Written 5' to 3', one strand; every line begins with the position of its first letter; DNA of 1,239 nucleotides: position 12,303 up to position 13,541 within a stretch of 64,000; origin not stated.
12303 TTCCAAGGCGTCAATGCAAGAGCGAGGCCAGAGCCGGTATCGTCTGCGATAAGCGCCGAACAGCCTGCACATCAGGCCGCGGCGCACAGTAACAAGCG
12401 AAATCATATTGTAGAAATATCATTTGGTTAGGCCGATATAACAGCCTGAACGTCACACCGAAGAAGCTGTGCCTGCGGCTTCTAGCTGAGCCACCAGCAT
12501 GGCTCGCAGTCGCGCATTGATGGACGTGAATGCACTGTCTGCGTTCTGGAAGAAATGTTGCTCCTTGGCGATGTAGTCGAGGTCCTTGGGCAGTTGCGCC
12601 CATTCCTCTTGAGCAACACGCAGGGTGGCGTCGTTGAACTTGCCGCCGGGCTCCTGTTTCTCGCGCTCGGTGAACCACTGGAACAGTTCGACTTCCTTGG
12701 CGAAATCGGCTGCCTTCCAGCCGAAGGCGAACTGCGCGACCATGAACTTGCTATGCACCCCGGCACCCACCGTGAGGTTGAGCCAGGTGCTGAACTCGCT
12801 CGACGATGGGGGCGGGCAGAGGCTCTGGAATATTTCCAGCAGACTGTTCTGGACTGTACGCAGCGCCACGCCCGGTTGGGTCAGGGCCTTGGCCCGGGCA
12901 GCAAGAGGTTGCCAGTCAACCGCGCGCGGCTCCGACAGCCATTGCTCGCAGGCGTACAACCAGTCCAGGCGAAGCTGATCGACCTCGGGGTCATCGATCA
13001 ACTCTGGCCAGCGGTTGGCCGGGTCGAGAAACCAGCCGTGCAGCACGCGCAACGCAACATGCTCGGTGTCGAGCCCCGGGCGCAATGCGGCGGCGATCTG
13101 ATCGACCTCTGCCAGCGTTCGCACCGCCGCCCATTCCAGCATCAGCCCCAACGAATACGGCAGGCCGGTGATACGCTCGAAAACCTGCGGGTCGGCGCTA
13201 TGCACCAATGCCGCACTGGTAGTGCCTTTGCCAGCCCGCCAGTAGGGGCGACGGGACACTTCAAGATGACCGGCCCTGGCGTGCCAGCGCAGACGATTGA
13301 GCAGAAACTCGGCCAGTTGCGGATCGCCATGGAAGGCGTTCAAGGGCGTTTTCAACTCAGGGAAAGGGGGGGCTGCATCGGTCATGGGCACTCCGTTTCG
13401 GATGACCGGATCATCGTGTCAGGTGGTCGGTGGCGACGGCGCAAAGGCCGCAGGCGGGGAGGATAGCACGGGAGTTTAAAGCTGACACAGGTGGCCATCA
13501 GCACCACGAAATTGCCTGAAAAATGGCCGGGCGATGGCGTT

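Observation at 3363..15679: Candidate new protease-coupled import island: TonB receptor, private TonB-ExbBD, YddA/BacA-like ABC, TldD/TldE, thioredoxin fusion and ECF sigma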

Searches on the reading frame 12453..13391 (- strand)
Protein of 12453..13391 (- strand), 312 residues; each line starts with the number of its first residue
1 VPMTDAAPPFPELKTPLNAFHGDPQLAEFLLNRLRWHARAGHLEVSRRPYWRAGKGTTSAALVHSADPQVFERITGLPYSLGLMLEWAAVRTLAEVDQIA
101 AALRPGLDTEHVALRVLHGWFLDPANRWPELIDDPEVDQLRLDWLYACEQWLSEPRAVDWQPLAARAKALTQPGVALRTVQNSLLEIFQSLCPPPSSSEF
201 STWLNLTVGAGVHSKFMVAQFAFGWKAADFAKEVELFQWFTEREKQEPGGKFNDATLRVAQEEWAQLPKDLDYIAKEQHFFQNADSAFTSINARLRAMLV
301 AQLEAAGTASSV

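Call 4: search_protein_families(library=pfam, proteins=[window:12453-13391:-], max_evalue=0.01)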
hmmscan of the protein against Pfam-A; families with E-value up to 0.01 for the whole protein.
window:12453-13391:- (312 aa): 0 families

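Call 5: search_protein_families(library=ncbifam, proteins=[window:12453-13391:-], max_evalue=0.01)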
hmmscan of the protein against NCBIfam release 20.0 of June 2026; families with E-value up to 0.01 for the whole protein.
window:12453-13391:- (312 aa): 0 families

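Call 8: find_homologous_proteins(query=window:12453-13391:-)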
Query window:12453-13391:- (312 aa): 8 proteins with E <= 0.001 among 3470 candidates.
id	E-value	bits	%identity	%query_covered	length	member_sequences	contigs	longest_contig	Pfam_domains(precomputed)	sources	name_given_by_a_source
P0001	1.8e-207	706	100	99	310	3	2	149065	-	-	-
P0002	2.8e-164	564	82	98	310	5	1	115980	-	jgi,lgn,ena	jgi:thioredoxin 1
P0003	3.5e-109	383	59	92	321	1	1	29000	-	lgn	-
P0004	6.1e-109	382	58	93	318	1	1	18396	-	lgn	-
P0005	5.6e-108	379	55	96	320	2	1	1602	-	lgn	-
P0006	5.7e-106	372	57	92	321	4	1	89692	-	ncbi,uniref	ncbi:hypothetical protein [Pseudomonas sp. W5-36]|uniref:hypothetical protein n=1 Tax=Pseudomonas sp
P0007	1.9e-100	354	52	98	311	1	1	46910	-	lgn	-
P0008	7.2e-40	155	35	92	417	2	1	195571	PF00085.27,PF13098.14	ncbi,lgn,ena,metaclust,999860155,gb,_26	metaclust:\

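Call 17: find_encoding_contigs(protein=P0008, flank=10000, max_places=3)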
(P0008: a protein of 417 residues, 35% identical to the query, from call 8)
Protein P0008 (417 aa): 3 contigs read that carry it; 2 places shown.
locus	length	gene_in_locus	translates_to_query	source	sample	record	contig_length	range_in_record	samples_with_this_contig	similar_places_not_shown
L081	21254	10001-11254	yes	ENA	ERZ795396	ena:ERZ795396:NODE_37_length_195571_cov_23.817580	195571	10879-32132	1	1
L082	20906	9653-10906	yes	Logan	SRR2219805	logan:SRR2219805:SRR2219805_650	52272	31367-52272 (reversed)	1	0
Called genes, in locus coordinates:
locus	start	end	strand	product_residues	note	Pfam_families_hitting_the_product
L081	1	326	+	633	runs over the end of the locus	PF13426:PAS_9, PF00989:PAS, PF08448:PAS_4, PF13426:PAS_9, PF00158:Sigma54_activat, PF14532:Sigma54_activ_2, PF07728:AAA_5, PF25601:AAA_lid_14, +3 more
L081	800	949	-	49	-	-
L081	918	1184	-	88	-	PF13340:DUF4096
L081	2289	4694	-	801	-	PF07715:Plug, PF00593:TonB_dep_Rec_b-barrel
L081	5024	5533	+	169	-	PF04542:Sigma70_r2 (weak), PF08281:Sigma70_r4_2, PF04545:Sigma70_r4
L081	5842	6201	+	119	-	-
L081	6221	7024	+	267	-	PF13103:TonB_2 (faint), PF03544:TonB_C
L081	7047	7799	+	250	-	PF01618:MotA_ExbB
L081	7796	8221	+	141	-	PF02472:ExbD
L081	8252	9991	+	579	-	PF06472:ABC_membrane_2, PF05992:SbmA_BacA, PF00005:ABC_tran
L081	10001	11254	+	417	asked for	PF00085:Thioredoxin, PF13098:Thioredoxin_2 (weak)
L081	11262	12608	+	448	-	PF01523:PmbA_TldD_1st, PF19290:PmbA_TldD_2nd (weak), PF19289:PmbA_TldD_3rd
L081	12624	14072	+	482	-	PF01523:PmbA_TldD_1st, PF19290:PmbA_TldD_2nd, PF19289:PmbA_TldD_3rd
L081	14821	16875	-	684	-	PF19310:TOP_N, PF01432:Peptidase_M3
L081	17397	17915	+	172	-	PF08281:Sigma70_r4_2, PF04545:Sigma70_r4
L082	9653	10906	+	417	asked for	PF00085:Thioredoxin, PF13098:Thioredoxin_2 (weak)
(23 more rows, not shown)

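Call 31: find_encoding_contigs(protein=P0006, flank=10000, max_places=2)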
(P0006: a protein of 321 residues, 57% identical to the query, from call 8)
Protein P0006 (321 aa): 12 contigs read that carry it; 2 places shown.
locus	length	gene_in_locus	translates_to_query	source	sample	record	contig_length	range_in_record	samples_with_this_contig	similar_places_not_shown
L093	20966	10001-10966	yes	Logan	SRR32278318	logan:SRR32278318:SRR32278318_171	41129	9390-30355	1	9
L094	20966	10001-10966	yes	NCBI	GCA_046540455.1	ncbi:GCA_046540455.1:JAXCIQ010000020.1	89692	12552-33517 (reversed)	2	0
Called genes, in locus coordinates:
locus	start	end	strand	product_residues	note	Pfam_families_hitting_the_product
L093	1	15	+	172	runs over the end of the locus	PF07638:Sigma70_ECF (weak), PF04542:Sigma70_r2 (faint), PF08281:Sigma70_r4_2, PF04545:Sigma70_r4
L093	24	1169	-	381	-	PF00248:Aldo_ket_red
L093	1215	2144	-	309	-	PF05368:NmrA, PF01370:Epimerase (weak), PF13460:NAD_binding_10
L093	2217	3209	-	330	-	PF00248:Aldo_ket_red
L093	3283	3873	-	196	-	PF12682:Flavodoxin_4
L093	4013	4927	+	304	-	PF00126:HTH_1, PF03466:LysR_substrate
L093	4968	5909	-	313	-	PF07883:Cupin_2 (faint)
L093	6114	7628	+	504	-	PF00135:COesterase, PF20434:BD-FAE (faint), PF07859:Abhydrolase_3 (faint)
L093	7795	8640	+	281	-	PF03544:TonB_C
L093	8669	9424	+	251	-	PF01618:MotA_ExbB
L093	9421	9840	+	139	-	PF02472:ExbD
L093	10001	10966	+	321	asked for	-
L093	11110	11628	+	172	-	PF07638:Sigma70_ECF (weak), PF04542:Sigma70_r2, PF08281:Sigma70_r4_2, PF04545:Sigma70_r4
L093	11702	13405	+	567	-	PF06472:ABC_membrane_2, PF05992:SbmA_BacA, PF00005:ABC_tran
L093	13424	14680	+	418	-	PF00085:Thioredoxin, PF13098:Thioredoxin_2 (weak)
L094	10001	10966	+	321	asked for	-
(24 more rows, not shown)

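Call 32: find_encoding_contigs(protein=P0004, flank=10000, max_places=2)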
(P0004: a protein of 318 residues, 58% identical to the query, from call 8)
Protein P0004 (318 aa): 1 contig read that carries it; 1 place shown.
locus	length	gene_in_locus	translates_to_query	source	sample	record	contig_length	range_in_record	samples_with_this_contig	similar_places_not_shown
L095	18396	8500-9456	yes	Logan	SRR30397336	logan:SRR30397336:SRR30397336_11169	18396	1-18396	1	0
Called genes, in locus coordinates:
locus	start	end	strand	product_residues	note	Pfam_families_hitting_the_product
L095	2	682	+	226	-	?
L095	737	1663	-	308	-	PF02826:2-Hacid_dh_C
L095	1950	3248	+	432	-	PF00202:Aminotran_3, PF00155:Aminotran_1_2 (faint)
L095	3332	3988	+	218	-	-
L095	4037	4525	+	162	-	PF13404:HTH_AsnC-type, PF13412:HTH_24, PF01037:AsnC_trans_reg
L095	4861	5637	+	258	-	PF10670:DUF4198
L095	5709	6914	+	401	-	PF07786:HGSNAT_cat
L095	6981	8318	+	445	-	PF03573:OprD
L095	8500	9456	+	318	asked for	-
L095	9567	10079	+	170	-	PF04542:Sigma70_r2 (weak), PF08281:Sigma70_r4_2, PF04545:Sigma70_r4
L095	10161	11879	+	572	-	PF06472:ABC_membrane_2, PF05992:SbmA_BacA, PF00005:ABC_tran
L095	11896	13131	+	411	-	PF00085:Thioredoxin, PF13098:Thioredoxin_2 (faint), PF13905:Thioredoxin_8 (faint)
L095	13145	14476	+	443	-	PF01523:PmbA_TldD_1st, PF19290:PmbA_TldD_2nd, PF19289:PmbA_TldD_3rd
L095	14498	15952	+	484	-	PF01523:PmbA_TldD_1st, PF19290:PmbA_TldD_2nd, PF19289:PmbA_TldD_3rd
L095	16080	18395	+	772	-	?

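Call 37: predict_structure(alignment_id=A1)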
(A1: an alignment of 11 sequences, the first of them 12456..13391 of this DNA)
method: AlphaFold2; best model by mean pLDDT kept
length: 312 residues; sequences in the alignment: 11
mean_pLDDT: 89.7   pTM: 0.85
mean pLDDT of the five models: 89.7, 88.7, 88.5, 88.0, 81.5
residues with pLDDT >= 90: 224; 70-90: 69; 50-70: 5; < 50: 14
segments of 3 or more residues with pLDDT < 50: 1-13
pLDDT, mean of each block of 10 residues (from residue 1): 41 66 97 98 92 95 95 94 94 96 94 96 96 97 96 86 96 89 94 92 90 93 91 86 88 90 82 90 90 96 89 46
secondary structure, 60 per line:
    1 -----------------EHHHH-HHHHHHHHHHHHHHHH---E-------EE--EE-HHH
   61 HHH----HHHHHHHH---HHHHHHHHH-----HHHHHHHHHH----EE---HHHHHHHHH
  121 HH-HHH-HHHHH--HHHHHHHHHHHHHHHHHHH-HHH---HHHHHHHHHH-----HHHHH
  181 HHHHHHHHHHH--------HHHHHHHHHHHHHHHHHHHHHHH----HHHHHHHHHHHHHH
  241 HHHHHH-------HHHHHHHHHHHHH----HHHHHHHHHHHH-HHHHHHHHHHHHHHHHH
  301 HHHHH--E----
elements in order: H19-22 H24-39 H58-63 H68-75 H79-87 H93-102 H112-122 H128-132 H135-153 H161-170 H176-191 H200-222 H227-246 H254-266 H271-282 H284-305

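Call 41: fold_search(model_id=the predicted structure, library=pdb)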
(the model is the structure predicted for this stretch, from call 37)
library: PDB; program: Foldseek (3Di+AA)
matches with E <= 10: 134; with E <= 0.001: 0
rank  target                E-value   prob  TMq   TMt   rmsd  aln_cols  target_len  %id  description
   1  7nvo_D                6.3e-01  0.09  0.17  0.19  16.1       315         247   10  Human TRiC complex in open state with nanobody bound (released 2022-03-02)
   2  4xci_A                6.9e-01  0.06  0.14  0.14  19.1       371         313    9  Crystal structure of a hexadecameric TF55 complex from S. solfataricus, crystal form II (released 2016-02-10)
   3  3syv_G                8.3e-01  0.06  0.09  0.11  26.4       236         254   14  Crystal structure of mPACSIN 3 F-BAR domain mutant (released 2012-05-16)
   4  7unh_A                1.2e+00  0.11  0.19  0.23  18.4       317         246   13  De novo designed chlorophyll dimer protein in apo state, SP2 (released 2023-04-19)
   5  6yj4_H                1.4e+00  0.03  0.13  0.12  19.3       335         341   12  Structure of Yarrowia lipolytica complex I at 2.7 A (released 2020-08-12)
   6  2r5u_D                1.5e+00  0.09  0.14  0.24  14.0       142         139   14  Crystal structure of the N-terminal domain of DnaB helicase from Mycobacterium tuberculosis (released 2008-05-27)
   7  4ayt                  1.6e+00  0.06  0.13  0.09  22.1       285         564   13  STRUCTURE OF THE HUMAN MITOCHONDRIAL ABC TRANSPORTER, ABCB10 (released 2012-07-11)
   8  3syv_F                1.8e+00  0.06  0.12  0.14  26.7       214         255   17  Crystal structure of mPACSIN 3 F-BAR domain mutant (released 2012-05-16)
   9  3syv_A                1.8e+00  0.06  0.11  0.13  25.5       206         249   14  Crystal structure of mPACSIN 3 F-BAR domain mutant (released 2012-05-16)
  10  3syv_H                1.9e+00  0.06  0.11  0.13  27.0       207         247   13  Crystal structure of mPACSIN 3 F-BAR domain mutant (released 2012-05-16)
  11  7aam_A                2.0e+00  0.03  0.10  0.12  35.7       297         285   12  Crystal structure of the F-BAR domain of PSTIPIP1 bound to the CTH domain of the phosphatase LYP (released 2022-02-23)
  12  3lll_A                2.2e+00  0.06  0.12  0.13  30.5       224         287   14  Crystal structure of mouse pacsin2 F-BAR domain (released 2010-05-26)
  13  6dmr_A                2.2e+00  0.05  0.16  0.10  20.3       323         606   11  Lipid-bound full-length rbTRPV5 (released 2018-10-24)
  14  7aan_B                2.2e+00  0.03  0.09  0.10  34.2       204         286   16  Crystal structure of the F-BAR domain of PSTIPIP1 (released 2022-02-23)
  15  7aal_A                2.2e+00  0.03  0.10  0.12  35.9       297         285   12  Crystal structure of the F-BAR domain of PSTIPIP1, G258A mutant (released 2022-02-23)
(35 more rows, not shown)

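Call 45: search_protein_representatives(alignment_id=A1)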
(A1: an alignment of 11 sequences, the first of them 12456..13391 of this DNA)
Query: 11 sequences, 304 profile positions. Proteins with E-value up to 0.001 (for the whole library): 749; up to 1e-10: 146; up to 1e-30: 54. The best 150 are listed.
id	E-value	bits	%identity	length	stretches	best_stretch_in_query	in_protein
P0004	6.7e-133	459.3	-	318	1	5-302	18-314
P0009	5.3e-108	377.5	-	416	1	5-302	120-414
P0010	2.4e-104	365.5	-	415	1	5-302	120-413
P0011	7.2e-89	314.7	-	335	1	7-299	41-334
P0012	1.0e-74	268.2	-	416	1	7-295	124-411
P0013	1.2e-74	268.0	-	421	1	4-300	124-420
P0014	1.6e-73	264.3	-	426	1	5-301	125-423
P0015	1.2e-72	261.4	-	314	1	6-301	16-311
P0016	5.0e-71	256.1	-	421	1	2-302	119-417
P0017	1.3e-70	254.7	-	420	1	6-298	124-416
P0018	3.1e-68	246.9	-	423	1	6-298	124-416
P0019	1.5e-63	231.5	-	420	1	7-301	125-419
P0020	1.9e-63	231.2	-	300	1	5-295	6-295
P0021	7.1e-63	229.3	-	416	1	7-300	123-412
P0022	8.0e-63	229.1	-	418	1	6-299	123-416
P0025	5.4e-61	223.1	-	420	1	6-301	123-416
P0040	1.6e-48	182.2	-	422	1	9-299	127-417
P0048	8.5e-42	160.1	-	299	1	4-301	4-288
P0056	1.7e-34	136.1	-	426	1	6-300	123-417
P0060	7.0e-32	127.5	-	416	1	5-300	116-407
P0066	4.3e-26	108.5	-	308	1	7-299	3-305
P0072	9.5e-22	94.2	-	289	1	10-300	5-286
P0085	1.3e-15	74.0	-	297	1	10-242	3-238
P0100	2.2e-13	66.8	-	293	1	9-224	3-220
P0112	2.0e-12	63.6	-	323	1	9-256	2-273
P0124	5.1e-12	62.3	-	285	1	9-244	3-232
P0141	3.2e-11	59.7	-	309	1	10-243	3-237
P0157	1.6e-10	57.4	-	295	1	10-275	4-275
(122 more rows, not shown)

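Call 46: search_protein_families(library=pfam, proteins=[P0020, P0048, P0066, P0072, P0085, P0100, P0112, P0124, P0141, P0157], max_evalue=0.01)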
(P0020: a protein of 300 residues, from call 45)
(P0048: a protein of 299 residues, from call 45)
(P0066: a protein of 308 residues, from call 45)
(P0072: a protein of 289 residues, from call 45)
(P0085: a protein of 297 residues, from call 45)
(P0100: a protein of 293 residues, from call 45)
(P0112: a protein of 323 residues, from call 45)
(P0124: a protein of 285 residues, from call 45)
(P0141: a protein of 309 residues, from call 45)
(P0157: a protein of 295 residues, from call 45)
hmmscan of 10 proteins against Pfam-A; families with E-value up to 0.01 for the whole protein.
P0020 (300 aa): 0 families

P0048 (299 aa): 0 families

P0066 (308 aa): 0 families

P0072 (289 aa): 0 families

P0085 (297 aa): 0 families

P0100 (293 aa): 0 families

P0112 (323 aa): 0 families

P0124 (285 aa): 0 families

P0141 (309 aa): 0 families

P0157 (295 aa): 0 families

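Call 47: find_encoding_contigs(protein=P0025, flank=10000, max_places=2)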
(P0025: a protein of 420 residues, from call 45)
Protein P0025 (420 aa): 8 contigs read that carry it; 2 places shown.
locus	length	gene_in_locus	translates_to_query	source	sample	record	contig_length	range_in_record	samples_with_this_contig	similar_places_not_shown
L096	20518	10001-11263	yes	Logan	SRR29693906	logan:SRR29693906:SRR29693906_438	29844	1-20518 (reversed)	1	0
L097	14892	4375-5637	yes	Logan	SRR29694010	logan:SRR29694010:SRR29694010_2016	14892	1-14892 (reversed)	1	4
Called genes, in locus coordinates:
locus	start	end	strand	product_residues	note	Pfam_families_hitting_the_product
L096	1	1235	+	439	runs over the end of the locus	PF03825:Nuc_H_symport (weak), PF07690:MFS_1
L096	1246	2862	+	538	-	PF00732:GMC_oxred_N, PF00890:FAD_binding_2 (faint), PF01266:DAO (faint), PF05199:GMC_oxred_C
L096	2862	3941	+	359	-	PF01321:Creatinase_N (faint), PF00557:Peptidase_M24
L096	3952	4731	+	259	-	PF00106:adh_short, PF02737:3HCDH_N (weak), PF08659:KR, PF23441:SDR (weak), PF13561:adh_short_C2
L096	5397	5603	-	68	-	PF01527:HTH_Tnp_1, PF13384:HTH_23 (weak)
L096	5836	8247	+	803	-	PF07715:Plug, PF00593:TonB_dep_Rec_b-barrel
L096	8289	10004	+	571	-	PF06472:ABC_membrane_2, PF05992:SbmA_BacA, PF00005:ABC_tran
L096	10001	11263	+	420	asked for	PF00085:Thioredoxin, PF13098:Thioredoxin_2 (faint)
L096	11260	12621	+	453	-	PF19290:PmbA_TldD_2nd (faint), PF19289:PmbA_TldD_3rd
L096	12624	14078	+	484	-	PF01523:PmbA_TldD_1st, PF19290:PmbA_TldD_2nd, PF19289:PmbA_TldD_3rd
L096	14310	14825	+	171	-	PF08281:Sigma70_r4_2, PF04545:Sigma70_r4 (weak)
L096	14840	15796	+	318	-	PF16220:DUF4880, PF04773:FecR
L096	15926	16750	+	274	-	PF03544:TonB_C, PF13103:TonB_2 (weak)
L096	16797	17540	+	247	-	PF01618:MotA_ExbB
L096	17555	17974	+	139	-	PF02472:ExbD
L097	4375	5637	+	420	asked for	PF00085:Thioredoxin, PF13098:Thioredoxin_2 (faint)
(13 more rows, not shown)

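Call 49: find_encoding_contigs(protein=P0056, flank=10000, max_places=1)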
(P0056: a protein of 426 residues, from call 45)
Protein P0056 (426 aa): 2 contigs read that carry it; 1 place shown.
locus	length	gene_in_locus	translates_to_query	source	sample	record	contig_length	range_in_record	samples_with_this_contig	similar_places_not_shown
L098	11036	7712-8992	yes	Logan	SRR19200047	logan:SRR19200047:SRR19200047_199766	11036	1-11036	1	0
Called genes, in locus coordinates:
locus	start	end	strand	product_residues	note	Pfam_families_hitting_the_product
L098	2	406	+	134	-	?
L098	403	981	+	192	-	PF04542:Sigma70_r2, PF08281:Sigma70_r4_2, PF04545:Sigma70_r4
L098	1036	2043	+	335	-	PF16220:DUF4880, PF04773:FecR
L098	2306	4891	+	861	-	PF07660:STN, PF07715:Plug, PF00593:TonB_dep_Rec_b-barrel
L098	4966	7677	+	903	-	PF00675:Peptidase_M16, PF05193:Peptidase_M16_C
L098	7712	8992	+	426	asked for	PF00085:Thioredoxin, PF13098:Thioredoxin_2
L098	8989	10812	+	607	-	PF06472:ABC_membrane_2, PF00664:ABC_membrane (weak), PF00005:ABC_tran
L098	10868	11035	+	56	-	?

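Call 50: find_encoding_contigs(protein=P0072, flank=10000, max_places=1)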
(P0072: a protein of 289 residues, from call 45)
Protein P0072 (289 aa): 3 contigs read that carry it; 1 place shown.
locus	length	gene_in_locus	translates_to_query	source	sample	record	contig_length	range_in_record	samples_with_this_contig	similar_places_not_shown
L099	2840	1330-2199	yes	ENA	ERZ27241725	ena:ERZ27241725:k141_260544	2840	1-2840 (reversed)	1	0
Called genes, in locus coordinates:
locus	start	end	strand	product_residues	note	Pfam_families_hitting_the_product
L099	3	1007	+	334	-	?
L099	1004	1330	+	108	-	PF00085:Thioredoxin, PF13728:TraF (weak), PF13098:Thioredoxin_2, PF13905:Thioredoxin_8 (weak)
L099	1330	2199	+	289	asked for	-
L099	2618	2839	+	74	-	?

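Call 51: find_encoding_contigs(protein=P0100, flank=10000, max_places=1)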
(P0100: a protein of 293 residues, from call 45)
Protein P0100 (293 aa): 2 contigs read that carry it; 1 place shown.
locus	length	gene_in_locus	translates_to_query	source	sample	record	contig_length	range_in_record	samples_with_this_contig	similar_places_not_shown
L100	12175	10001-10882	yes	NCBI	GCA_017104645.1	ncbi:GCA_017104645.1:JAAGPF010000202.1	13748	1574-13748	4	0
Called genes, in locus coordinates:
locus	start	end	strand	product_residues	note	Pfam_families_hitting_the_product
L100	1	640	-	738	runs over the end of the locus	?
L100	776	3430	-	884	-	PF03544:TonB_C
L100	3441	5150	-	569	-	PF00012:HSP70, PF06723:MreB_Mbl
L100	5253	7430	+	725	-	PF07969:Amidohydro_3, PF01979:Amidohydro_1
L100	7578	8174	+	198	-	PF06226:DUF1007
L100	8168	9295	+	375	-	PF03824:NicO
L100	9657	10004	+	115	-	PF00085:Thioredoxin, PF13899:Thioredoxin_7 (weak), PF00578:AhpC-TSA (weak), PF13098:Thioredoxin_2, PF13905:Thioredoxin_8 (weak)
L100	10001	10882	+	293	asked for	-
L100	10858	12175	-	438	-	PF00155:Aminotran_1_2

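Call 54: list_cluster_members(proteins=[P0009, P0010, P0012, P0014, P0016, P0020, P0025, P0040, P0056, P0060])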
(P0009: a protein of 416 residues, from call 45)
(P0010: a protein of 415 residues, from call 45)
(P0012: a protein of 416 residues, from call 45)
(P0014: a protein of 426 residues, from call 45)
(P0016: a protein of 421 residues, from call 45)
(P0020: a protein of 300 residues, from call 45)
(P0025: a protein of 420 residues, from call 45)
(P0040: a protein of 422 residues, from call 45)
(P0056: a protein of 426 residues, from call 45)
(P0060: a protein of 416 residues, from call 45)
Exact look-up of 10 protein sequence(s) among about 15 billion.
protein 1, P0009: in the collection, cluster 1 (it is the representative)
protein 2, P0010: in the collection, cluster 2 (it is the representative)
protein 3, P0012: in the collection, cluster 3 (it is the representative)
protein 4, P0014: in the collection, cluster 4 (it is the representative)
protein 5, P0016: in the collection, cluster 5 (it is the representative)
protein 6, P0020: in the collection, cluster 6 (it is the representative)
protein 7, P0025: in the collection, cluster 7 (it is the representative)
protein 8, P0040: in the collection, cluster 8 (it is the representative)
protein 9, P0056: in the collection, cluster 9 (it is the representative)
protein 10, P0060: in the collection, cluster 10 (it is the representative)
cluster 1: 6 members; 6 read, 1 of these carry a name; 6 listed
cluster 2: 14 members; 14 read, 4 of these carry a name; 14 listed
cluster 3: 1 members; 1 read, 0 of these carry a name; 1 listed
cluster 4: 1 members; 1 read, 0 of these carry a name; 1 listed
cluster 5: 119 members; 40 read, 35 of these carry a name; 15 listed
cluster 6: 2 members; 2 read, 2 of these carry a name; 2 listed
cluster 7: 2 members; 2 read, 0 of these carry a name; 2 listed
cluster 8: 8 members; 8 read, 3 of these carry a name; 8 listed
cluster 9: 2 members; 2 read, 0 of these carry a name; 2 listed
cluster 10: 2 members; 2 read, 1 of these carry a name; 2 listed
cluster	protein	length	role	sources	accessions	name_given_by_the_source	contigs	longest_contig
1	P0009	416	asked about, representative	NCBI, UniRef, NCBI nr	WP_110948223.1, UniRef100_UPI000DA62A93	thioredoxin family protein [Pseudomonas bohemica] | thioredoxin family protein n=1 Tax=Pseudomonas bohemica TaxID=2044872 RepID=UPI000DA62A93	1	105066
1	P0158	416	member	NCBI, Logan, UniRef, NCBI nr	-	-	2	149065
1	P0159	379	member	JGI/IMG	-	-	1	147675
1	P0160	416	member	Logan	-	-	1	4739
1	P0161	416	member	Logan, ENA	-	-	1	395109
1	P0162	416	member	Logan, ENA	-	-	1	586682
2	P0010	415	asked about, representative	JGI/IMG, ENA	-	-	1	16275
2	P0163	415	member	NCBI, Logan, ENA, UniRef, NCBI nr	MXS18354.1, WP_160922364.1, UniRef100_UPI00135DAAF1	thioredoxin family protein [Pseudomonas oryzihabitans] | thioredoxin family protein n=1 Tax=Pseudomonas oryzihabitans TaxID=47885 ... | thioredoxin domain-containing protein [Pseudomonas oryzihabitans]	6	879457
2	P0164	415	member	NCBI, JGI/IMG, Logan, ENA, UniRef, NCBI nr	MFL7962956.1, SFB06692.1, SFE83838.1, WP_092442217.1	thioredoxin [Pseudomonas sp. NFIX10] | thioredoxin family protein n=1 Tax=Pseudomonas TaxID=286 RepID=UPI0008F1506D | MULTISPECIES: thioredoxin domain-containing protein [unclassified Pseudomonas]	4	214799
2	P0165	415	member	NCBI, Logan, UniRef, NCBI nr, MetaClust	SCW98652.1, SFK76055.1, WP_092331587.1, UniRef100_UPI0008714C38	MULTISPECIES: co-chaperone YbbN [unclassified Pseudomonas] | thioredoxin family protein n=1 Tax=unclassified Pseudomonas TaxID=196821 ... | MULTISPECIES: thioredoxin domain-containing protein [unclassified Pseudomonas]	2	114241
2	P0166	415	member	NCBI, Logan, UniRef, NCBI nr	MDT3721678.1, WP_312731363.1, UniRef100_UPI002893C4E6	thioredoxin family protein [Pseudomonas oryzihabitans] | thioredoxin family protein n=1 Tax=Pseudomonas oryzihabitans TaxID=47885 ... | thioredoxin domain-containing protein [Pseudomonas oryzihabitans]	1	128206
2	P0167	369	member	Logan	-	-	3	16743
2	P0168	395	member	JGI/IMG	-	-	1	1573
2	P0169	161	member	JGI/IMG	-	-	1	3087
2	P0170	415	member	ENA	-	-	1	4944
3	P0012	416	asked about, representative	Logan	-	-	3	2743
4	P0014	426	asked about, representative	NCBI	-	-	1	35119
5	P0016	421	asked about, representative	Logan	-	-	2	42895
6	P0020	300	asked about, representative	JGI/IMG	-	thioredoxin 1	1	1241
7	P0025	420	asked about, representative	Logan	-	-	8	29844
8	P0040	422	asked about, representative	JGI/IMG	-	hypothetical protein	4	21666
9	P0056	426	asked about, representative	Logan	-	-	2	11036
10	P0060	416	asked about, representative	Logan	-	-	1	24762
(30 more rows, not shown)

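Call 55: find_encoding_contigs(protein=P0016, flank=10000, max_places=1)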
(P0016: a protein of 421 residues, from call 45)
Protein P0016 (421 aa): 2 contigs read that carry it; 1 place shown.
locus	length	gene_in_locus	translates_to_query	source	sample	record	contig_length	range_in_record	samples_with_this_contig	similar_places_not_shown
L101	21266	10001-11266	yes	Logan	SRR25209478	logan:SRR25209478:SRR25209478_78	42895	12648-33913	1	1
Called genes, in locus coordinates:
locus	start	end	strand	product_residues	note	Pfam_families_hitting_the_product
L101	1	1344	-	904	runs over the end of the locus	PF00675:Peptidase_M16, PF05193:Peptidase_M16_C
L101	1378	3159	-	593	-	PF06472:ABC_membrane_2, PF05992:SbmA_BacA, PF00005:ABC_tran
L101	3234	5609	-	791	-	PF07660:STN, PF07715:Plug, PF00593:TonB_dep_Rec_b-barrel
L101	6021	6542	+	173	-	PF04542:Sigma70_r2 (weak), PF08281:Sigma70_r4_2, PF04545:Sigma70_r4 (weak)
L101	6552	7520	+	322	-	PF16220:DUF4880, PF04773:FecR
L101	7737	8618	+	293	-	PF13103:TonB_2 (faint), PF03544:TonB_C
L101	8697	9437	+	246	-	PF01618:MotA_ExbB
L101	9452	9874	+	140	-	PF02472:ExbD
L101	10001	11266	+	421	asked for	PF00085:Thioredoxin, PF13098:Thioredoxin_2 (weak)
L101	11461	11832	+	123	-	-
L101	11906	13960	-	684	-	PF08351:TmcA_N, PF05127:NAT10_TcmA_helicase, PF13718:GNAT_acetyltr_2, PF13673:Acetyltransf_10 (faint), PF13508:Acetyltransf_7 (weak), PF13718:GNAT_acetyltr_2 (weak), PF17176:tRNA_bind_3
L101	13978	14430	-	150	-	PF04284:DUF441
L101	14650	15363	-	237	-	PF01259:SAICAR_synt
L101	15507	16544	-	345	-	PF06804:BamC_C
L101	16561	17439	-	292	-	PF00701:DHDPS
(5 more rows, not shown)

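Call 59: search_solved_structures(query=A1, max_evalue=10)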
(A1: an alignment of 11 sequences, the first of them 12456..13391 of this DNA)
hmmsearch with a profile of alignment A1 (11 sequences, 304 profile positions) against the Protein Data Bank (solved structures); distinct sequences matched with E-value up to 10: 0.
